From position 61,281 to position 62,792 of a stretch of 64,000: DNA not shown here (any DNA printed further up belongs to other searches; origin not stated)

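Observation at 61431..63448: Tandem, translationally coupled BamD paralogs; the upstream one is a BamD-SPOR fusion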

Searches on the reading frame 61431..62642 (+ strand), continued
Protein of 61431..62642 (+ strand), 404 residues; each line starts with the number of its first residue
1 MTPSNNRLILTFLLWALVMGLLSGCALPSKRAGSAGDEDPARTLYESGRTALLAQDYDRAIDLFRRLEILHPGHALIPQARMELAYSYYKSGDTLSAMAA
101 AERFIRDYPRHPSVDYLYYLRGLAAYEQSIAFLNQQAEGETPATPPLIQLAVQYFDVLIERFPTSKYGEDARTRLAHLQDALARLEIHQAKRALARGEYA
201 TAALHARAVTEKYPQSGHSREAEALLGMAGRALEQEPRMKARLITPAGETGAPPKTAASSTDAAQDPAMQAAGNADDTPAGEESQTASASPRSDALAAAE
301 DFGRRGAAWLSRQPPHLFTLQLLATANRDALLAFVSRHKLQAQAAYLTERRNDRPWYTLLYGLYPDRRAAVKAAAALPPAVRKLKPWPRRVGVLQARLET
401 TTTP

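Call 17: find_encoding_contigs(protein=P0016, flank=5000, max_places=2)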
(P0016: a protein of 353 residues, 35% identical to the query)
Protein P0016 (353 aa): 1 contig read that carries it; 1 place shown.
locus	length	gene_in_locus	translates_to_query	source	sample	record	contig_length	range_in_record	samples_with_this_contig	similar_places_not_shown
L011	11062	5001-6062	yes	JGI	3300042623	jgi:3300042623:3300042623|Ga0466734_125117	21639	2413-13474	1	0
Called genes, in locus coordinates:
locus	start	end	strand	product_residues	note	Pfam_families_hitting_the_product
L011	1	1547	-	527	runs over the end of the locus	PF05235:CHAD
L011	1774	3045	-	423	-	PF11808:PhoR, PF00512:HisKA, PF02518:HATPase_c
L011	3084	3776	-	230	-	PF00072:Response_reg, PF00486:Trans_reg_C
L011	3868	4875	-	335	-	PF01479:S4 (weak), PF00849:PseudoU_synth_2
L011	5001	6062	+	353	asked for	PF13512:TPR_18, PF13525:YfiO, PF13174:TPR_6 (faint), PF13428:TPR_14 (faint), PF05036:SPOR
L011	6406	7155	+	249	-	PF13428:TPR_14 (faint), PF13512:TPR_18, PF13525:YfiO, PF13174:TPR_6 (faint), PF13432:TPR_16 (weak)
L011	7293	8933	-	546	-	PF00795:CN_hydrolase, PF02540:NAD_synthase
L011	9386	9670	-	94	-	-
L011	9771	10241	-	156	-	PF00436:SSB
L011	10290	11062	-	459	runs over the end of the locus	PF07690:MFS_1, PF00083:Sugar_tr (faint), PF07690:MFS_1, PF21987:YajR_YAM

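Call 30: predict_structure(alignment_id=A1)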
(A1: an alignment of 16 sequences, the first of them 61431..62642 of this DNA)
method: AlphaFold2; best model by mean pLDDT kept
length: 404 residues; sequences in the alignment: 16
mean_pLDDT: 80.9   pTM: 0.50
mean pLDDT of the five models: 80.9, 80.3, 79.2, 78.1, 78.0
residues with pLDDT >= 90: 251; 70-90: 53; 50-70: 28; < 50: 72
segments of 3 or more residues with pLDDT < 50: 1-3, 25-35, 245-300
pLDDT, mean of each block of 10 residues (from residue 1): 56 74 48 58 98 98 98 96 98 96 96 97 96 82 81 97 97 96 94 94 96 94 97 80 51 37 34 37 36 41 74 95 91 91 89 89 96 94 93 88 52
secondary structure, 60 per line:
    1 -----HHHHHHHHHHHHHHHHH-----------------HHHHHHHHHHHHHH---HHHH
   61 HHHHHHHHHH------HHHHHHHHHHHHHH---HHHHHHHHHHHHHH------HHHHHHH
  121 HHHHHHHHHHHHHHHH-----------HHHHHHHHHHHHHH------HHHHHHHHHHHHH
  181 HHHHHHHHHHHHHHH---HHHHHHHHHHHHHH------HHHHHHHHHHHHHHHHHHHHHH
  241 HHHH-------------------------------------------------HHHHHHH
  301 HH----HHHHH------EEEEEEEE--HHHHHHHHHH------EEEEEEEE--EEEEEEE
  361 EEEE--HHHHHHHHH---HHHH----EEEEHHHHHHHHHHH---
elements in order: H6-22 H40-53 H57-70 H77-90 H94-107 H114-136 H148-161 H168-195 H199-212 H219-244 H294-302 H307-311 E318-325 H328-337 E344-351 E354-364 H367-375 H379-382 E387-390 H391-401

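Call 31: search_protein_representatives(alignment_id=A1)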
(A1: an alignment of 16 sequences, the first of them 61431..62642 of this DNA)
Query: 16 sequences, 391 profile positions. Proteins with E-value up to 0.001 (for the whole library): 18154; up to 1e-10: 8771; up to 1e-30: 727. The best 150 are listed.
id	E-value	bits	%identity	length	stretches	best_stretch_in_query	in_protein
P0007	5.2e-157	539.8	-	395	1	13-388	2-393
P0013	6.2e-149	513.2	-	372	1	8-389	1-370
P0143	2.5e-147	507.9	-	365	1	43-387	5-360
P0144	1.1e-129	449.9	-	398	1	10-387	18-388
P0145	2.6e-124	432.1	-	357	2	11-244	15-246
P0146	6.1e-123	427.6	-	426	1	7-387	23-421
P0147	1.7e-116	406.4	-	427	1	6-387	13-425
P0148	3.9e-115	401.9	-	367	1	9-389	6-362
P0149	4.2e-115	401.8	-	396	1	12-388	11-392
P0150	3.2e-110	385.7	-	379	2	8-254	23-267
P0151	3.2e-108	379.1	-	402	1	6-388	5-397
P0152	5.8e-108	378.3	-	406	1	8-383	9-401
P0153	5.3e-104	365.3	-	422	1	8-388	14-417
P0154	7.5e-101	354.9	-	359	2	8-247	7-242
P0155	3.4e-100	352.7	-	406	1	7-387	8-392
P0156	7.9e-97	341.6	-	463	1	6-389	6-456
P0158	1.3e-86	308.0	-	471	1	10-389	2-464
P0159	9.0e-84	298.6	-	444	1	2-390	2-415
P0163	2.2e-79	284.2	-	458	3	13-178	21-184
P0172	2.9e-75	270.6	-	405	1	7-389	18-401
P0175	3.9e-72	260.3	-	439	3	38-183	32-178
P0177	3.0e-70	254.1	-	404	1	8-389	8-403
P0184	1.2e-63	232.4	-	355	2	7-248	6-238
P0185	1.5e-62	228.8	-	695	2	279-384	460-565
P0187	2.1e-61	225.0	-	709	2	253-387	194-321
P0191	7.7e-61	223.1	-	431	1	6-277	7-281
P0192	1.3e-60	222.4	-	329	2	8-222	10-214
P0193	1.6e-60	222.1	-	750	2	249-388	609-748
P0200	2.1e-58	215.1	-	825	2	243-386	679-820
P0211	1.0e-55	206.3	-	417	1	9-387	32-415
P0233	3.7e-52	194.5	-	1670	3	288-385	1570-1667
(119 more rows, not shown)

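Call 34: list_cluster_members(proteins=[P0144, P0146, P0151, P0156, P0159, P0163, P0172, P0177, P0192, P0211])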
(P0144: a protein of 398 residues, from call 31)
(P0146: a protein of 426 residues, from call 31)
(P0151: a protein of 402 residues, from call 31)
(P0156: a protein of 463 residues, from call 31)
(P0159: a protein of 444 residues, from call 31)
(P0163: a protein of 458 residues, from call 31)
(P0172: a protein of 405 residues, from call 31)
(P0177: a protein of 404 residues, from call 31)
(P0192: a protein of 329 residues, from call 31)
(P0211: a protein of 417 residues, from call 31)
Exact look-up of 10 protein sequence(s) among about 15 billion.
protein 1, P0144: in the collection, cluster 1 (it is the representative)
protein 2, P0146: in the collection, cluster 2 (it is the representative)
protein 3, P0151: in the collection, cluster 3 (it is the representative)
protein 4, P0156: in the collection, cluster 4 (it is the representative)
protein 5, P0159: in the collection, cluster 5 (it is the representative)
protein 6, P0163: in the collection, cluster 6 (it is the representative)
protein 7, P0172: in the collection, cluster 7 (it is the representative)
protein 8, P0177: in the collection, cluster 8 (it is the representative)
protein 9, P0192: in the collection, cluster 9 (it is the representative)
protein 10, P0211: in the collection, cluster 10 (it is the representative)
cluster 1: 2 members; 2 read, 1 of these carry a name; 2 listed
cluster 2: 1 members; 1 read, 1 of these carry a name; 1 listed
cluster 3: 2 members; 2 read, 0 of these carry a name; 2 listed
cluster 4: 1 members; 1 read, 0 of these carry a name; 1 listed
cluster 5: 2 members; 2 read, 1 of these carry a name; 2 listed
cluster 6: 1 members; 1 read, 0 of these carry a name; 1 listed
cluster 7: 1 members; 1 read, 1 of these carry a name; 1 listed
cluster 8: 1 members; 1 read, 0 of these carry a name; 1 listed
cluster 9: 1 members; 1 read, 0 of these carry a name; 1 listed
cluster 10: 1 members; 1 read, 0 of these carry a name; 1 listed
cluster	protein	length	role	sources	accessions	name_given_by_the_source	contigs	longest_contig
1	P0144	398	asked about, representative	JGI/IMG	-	outer membrane protein assembly factor BamD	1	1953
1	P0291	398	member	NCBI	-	-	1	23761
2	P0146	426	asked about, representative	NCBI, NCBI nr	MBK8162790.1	MAG: outer membrane protein assembly factor BamD [Gammaproteobacteria bacterium] | outer membrane protein assembly factor BamD [Gammaproteobacteria bacterium]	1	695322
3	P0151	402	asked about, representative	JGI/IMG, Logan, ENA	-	-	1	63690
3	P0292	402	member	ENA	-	-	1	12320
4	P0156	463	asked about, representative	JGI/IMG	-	-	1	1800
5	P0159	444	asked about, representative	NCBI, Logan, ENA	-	-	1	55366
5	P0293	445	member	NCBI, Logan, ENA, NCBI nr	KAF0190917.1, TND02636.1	MAG: putative lipoprotein [Gammaproteobacteria bacterium]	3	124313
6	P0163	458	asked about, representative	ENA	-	-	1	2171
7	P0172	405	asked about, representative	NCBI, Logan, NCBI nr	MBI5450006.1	MAG: outer membrane protein assembly factor BamD [Gammaproteobacteria bacterium] | outer membrane protein assembly factor BamD [Gammaproteobacteria bacterium]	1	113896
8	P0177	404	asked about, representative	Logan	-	-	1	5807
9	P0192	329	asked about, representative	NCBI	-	-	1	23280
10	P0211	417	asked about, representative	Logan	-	-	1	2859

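Call 38: find_homologous_proteins(query=A4, max_evalue=1e-30)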
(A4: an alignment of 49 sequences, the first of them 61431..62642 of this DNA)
Query A4 (49 sequences) (404 aa, profile of the alignment): 22 proteins with E <= 1e-30 among 8000 candidates.
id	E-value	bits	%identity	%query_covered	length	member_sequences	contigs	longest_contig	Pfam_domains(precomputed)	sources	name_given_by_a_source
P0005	5.5e-130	452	54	99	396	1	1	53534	PF05036.19,PF13525.13,PF13432.13,PF13512.13,PF13174.13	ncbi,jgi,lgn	-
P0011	6.2e-130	452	42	96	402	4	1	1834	PF05036.19,PF13525.13,PF13428.13,PF13512.13,PF13174.13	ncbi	-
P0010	8.6e-129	448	43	97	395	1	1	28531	PF05036.19,PF13525.13,PF13432.13,PF13428.13,PF13512.13,PF13174.13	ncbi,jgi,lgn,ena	-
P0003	1.6e-128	447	62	98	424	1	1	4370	PF05036.19,PF13525.13,PF13428.13,PF13512.13,PF13174.13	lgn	-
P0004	1.4e-127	444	56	99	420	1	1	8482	PF05036.19,PF13525.13,PF13432.13,PF13512.13,PF13174.13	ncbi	-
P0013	6.1e-124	432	43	89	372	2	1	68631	PF05036.19,PF13525.13,PF13512.13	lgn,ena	-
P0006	5.5e-122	426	56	96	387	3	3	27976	PF05036.19,PF13525.13,PF13432.13,PF13428.13,PF13512.13,PF13174.13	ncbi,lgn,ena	-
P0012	7.9e-122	425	41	89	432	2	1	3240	PF13525.13,PF13512.13,PF13174.13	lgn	-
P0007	4.8e-121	423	52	93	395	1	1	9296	PF05036.19,PF13525.13,PF13512.13,PF13174.13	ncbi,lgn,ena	-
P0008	8.3e-121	422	51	92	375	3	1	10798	PF05036.19,PF13525.13,PF13512.13,PF13174.13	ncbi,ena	-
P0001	2.3e-120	421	100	96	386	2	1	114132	PF05036.19,PF13525.13,PF13428.13,PF13512.13,PF13174.13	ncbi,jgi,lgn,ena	-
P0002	3.6e-120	420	88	96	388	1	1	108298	PF05036.19,PF13525.13,PF13432.13,PF07719.24,PF13512.13,PF13174.13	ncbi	-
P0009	2.4e-119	417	52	93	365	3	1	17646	PF05036.19,PF13525.13,PF13512.13,PF13174.13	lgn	-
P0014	1.3e-117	412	45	88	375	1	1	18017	PF05036.19,PF13525.13,PF13432.13,PF13512.13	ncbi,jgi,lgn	-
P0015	4.2e-115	403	36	94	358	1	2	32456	PF05036.19,PF13525.13,PF13428.13,PF13512.13,PF13174.13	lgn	-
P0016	3.9e-110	387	35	95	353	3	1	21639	PF05036.19,PF13525.13,PF13428.13,PF13512.13,PF13174.13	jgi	jgi:outer membrane protein assembly factor BamD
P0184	1.3e-98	349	25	93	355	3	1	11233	PF13525.13,PF13512.13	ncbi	-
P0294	1.6e-96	342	29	96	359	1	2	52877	PF05036.19,PF13525.13,PF13432.13,PF13512.13,PF13174.13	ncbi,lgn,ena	-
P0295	2.3e-94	335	29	96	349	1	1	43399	PF13525.13,PF13432.13,PF13428.13,PF13512.13,PF13174.13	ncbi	-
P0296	1.2e-91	326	26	96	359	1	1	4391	PF13525.13,PF13512.13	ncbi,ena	-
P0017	4.3e-60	222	40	55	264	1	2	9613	PF13525.13,PF13428.13,PF13512.13,PF13174.13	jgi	jgi:outer membrane protein assembly factor BamD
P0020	3.5e-51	193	32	56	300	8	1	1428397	PF13525.13,PF13512.13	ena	-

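Call 39: fold_search(model_id=the predicted structure, library=pdb)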
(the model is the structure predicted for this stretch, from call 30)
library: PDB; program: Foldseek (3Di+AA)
matches with E <= 10: 1422; with E <= 0.001: 42
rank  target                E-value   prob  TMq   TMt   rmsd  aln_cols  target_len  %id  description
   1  5waq                  7.0e-11  1.00  0.39  0.71   5.8       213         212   32  Structure of BamD from Neisseria gonorrhoeae (released 2017-12-06)
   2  9h85_D                1.4e-10  1.00  0.45  0.79   5.9       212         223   28  BAM-hinge (GSGS) (released 2025-10-22)
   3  5d0o_D                3.4e-10  1.00  0.43  0.82  10.1       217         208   27  BamABCDE complex, outer membrane beta barrel assembly machinery entire complex (released 2016-03-09)
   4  5ayw_D                3.7e-10  1.00  0.43  0.80  10.1       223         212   27  Structure of a membrane complex (released 2016-02-24)
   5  3tgo_B                4.7e-10  1.00  0.46  0.83   5.6       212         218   28  Crystal structure of the E. coli BamCD complex (released 2011-09-28)
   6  7ri5_D                7.3e-10  1.00  0.45  0.82   8.5       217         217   27  Structure of a BAM in MSP1E3D1 nanodiscs at 4 Angstrom resolution (released 2021-12-22)
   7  3q5m                  7.6e-10  1.00  0.42  0.78   5.9       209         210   28  Crystal structure of Escherichia coli BamD (released 2011-12-28)
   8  7ttc_D                8.4e-10  1.00  0.44  0.81   8.5       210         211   28  BamABCDE bound to substrate EspP (released 2022-03-30)
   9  3tgo_A                9.7e-10  1.00  0.46  0.82   5.7       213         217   29  Crystal structure of the E. coli BamCD complex (released 2011-09-28)
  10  6lyq_D                1.1e-09  1.00  0.44  0.84   5.7       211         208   27  Structure of the BAM complex (released 2021-01-06)
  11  2yhc                  1.1e-09  1.00  0.40  0.73  14.2       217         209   27  Structure of BamD from E. coli (released 2011-06-01)
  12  3qky                  1.6e-09  1.00  0.43  0.69   1.9       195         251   26  Crystal structure of Rhodothermus marinus BamD (released 2011-04-20)
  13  7nri_D                1.9e-09  1.00  0.44  0.82   8.0       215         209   27  Structure of the darobactin-bound E. coli BAM complex (BamABCDE) (released 2021-04-21)
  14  9cmw_D                2.2e-09  1.00  0.42  0.71   5.7       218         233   32  The cryo-EM structure of BamACDE complex from Neisseria gonorrhoeae (released 2025-09-03)
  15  9cny_D                2.3e-09  1.00  0.45  0.82   5.5       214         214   28  CryoEM structure of the APO-BAM complex in SMA nanodisc (released 2024-12-25)
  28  2xev_C                5.7e-05  1.00  0.29  0.90   1.6       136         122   23  Crystal structure of the TPR domain of Xanthomonas campestris ybgF (released 2010-09-15)
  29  2xev_A                9.2e-05  1.00  0.28  0.88   3.4       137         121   24  Crystal structure of the TPR domain of Xanthomonas campestris ybgF (released 2010-09-15)
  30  2xev_B                1.2e-04  1.00  0.28  0.88   3.5       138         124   25  Crystal structure of the TPR domain of Xanthomonas campestris ybgF (released 2010-09-15)
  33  2lfv_MODEL_1_A        2.0e-04  1.00  0.19  0.65  17.4       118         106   26  Solution Structure of the SPOR domain from E. coli DamX (released 2012-07-18)
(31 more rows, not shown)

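Call 40: find_encoding_contigs(protein=P0294, flank=5000, max_places=1)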
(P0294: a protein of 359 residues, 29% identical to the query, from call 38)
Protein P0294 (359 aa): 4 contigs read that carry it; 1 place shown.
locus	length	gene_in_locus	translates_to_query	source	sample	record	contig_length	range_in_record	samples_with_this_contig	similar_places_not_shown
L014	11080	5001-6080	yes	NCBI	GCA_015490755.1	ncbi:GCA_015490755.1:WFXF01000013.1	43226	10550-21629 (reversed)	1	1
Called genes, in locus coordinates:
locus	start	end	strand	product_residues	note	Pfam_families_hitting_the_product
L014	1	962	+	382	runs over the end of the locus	PF13557:Phenol_MetA_deg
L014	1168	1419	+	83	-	-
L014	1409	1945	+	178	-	PF08534:Redoxin, PF00578:AhpC-TSA, PF00255:GSHPx (weak), PF00085:Thioredoxin, PF13098:Thioredoxin_2 (faint), PF13905:Thioredoxin_8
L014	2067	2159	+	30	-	-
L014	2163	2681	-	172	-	PF01327:Pep_deformylase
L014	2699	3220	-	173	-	PF13291:ACT_4 (faint), PF13740:ACT_6, PF13840:ACT_7 (faint), PF01842:ACT (weak)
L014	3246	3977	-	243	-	PF02578:Cu-oxidase_4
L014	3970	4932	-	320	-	PF00849:PseudoU_synth_2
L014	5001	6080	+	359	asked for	PF13512:TPR_18, PF13525:YfiO, PF13174:TPR_6 (faint), PF13432:TPR_16 (faint), PF05036:SPOR (weak)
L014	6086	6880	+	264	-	PF13512:TPR_18, PF13174:TPR_6 (faint), PF13432:TPR_16 (faint), PF13525:YfiO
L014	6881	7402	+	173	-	PF14512:TM1586_NiRdase (faint), PF00881:Nitroreductase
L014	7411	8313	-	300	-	-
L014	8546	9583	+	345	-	PF04892:VanZ-LLP1 (weak)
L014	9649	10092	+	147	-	PF00582:Usp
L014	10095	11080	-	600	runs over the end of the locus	PF21185:RecD_N, PF00580:UvrD-helicase (weak), PF13086:AAA_11 (weak), PF13245:AAA_19, PF13604:AAA_30, PF05127:NAT10_TcmA_helicase, PF18335:SH3_13, PF13538:UvrD_C_2, +3 more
